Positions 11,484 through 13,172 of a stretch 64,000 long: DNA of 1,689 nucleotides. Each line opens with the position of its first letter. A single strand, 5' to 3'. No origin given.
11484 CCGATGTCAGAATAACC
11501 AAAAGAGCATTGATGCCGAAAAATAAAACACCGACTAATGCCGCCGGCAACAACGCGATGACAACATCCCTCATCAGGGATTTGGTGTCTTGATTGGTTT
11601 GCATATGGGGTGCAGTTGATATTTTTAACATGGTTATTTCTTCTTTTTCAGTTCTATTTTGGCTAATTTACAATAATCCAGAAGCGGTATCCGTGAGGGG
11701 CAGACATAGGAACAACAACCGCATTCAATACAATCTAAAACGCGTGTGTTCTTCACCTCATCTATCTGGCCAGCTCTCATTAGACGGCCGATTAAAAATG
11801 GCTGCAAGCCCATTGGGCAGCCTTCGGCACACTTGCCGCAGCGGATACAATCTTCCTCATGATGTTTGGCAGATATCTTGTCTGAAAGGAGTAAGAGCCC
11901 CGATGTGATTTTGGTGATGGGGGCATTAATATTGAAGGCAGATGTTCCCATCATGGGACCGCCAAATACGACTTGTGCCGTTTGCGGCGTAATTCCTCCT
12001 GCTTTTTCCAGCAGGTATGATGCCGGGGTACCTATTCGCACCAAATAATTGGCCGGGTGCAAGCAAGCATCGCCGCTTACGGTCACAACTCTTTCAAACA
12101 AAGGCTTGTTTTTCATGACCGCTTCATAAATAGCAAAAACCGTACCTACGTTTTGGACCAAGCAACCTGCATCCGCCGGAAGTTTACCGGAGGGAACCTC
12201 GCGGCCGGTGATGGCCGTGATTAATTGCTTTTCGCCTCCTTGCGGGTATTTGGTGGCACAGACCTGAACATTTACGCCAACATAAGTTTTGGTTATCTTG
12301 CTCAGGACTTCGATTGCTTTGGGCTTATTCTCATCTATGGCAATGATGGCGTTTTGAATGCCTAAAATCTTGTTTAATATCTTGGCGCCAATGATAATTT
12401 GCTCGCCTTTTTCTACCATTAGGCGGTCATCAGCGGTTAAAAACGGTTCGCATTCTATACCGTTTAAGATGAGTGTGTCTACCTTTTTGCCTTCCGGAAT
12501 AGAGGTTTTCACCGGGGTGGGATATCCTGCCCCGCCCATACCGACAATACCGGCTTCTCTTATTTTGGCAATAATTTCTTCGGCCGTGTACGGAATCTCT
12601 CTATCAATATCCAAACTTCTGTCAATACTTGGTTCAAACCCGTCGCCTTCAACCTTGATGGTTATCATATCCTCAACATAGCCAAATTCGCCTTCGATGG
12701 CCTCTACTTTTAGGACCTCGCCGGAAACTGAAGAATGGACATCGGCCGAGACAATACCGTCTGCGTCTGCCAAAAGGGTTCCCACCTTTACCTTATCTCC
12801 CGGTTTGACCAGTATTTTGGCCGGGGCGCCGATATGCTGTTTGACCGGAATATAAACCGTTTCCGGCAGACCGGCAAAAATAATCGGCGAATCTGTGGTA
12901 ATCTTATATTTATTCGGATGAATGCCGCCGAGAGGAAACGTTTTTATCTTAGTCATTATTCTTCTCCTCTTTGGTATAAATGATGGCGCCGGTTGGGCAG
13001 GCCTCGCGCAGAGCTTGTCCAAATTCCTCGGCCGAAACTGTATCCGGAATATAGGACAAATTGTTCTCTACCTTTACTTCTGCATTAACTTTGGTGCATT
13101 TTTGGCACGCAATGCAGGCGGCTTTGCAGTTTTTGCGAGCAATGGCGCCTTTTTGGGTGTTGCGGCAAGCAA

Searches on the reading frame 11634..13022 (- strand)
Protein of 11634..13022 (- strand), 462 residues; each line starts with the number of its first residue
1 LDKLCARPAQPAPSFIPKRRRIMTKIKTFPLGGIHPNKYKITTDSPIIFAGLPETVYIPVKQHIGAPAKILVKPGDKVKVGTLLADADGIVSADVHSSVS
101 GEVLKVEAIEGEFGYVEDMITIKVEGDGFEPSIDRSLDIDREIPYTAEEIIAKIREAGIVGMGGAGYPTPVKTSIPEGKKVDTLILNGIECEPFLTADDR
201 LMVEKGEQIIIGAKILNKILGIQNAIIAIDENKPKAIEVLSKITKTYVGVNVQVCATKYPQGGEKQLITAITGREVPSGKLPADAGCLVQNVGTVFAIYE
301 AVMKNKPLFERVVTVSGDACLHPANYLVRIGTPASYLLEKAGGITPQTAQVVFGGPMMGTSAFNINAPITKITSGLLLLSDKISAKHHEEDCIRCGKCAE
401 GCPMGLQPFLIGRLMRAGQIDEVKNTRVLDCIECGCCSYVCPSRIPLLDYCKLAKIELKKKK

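Call 83: search_protein_families(library=pfam, proteins=[window:11634-13022:-], max_evalue=0.00001)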
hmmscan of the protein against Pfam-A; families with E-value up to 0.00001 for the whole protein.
window:11634-13022:- (462 aa): 8 families
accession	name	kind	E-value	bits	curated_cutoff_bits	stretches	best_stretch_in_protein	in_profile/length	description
PF01512.22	Complex1_51K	-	1.8e-50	171.2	31.2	1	154-300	1-150/150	Nuo51 FMN-binding domain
PF13375.12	RnfC_N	-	2.3e-27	95.4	25.6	1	32-125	5-99/101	RnfC Barrel sandwich hybrid domain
PF10531.15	SLBB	-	4.7e-10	39.6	27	1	312-360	1-54/55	SLBB domain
PF13534.11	Fer4_17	-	2.8e-08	34.6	22.2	0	422-445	36-60/61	4Fe-4S dicluster domain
PF13237.11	Fer4_10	-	1.9e-07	31.3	25.5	1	387-442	4-53/53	4Fe-4S dicluster domain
PF13183.11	Fer4_8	-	2.1e-06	28.6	27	1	390-445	3-68/68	4Fe-4S dicluster domain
PF12838.12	Fer4_7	-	3.7e-06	27.7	27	0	392-444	2-51/52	4Fe-4S dicluster domain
PF13187.11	Fer4_9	-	8.3e-06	26.2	27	0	391-444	1-50/52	4Fe-4S dicluster domain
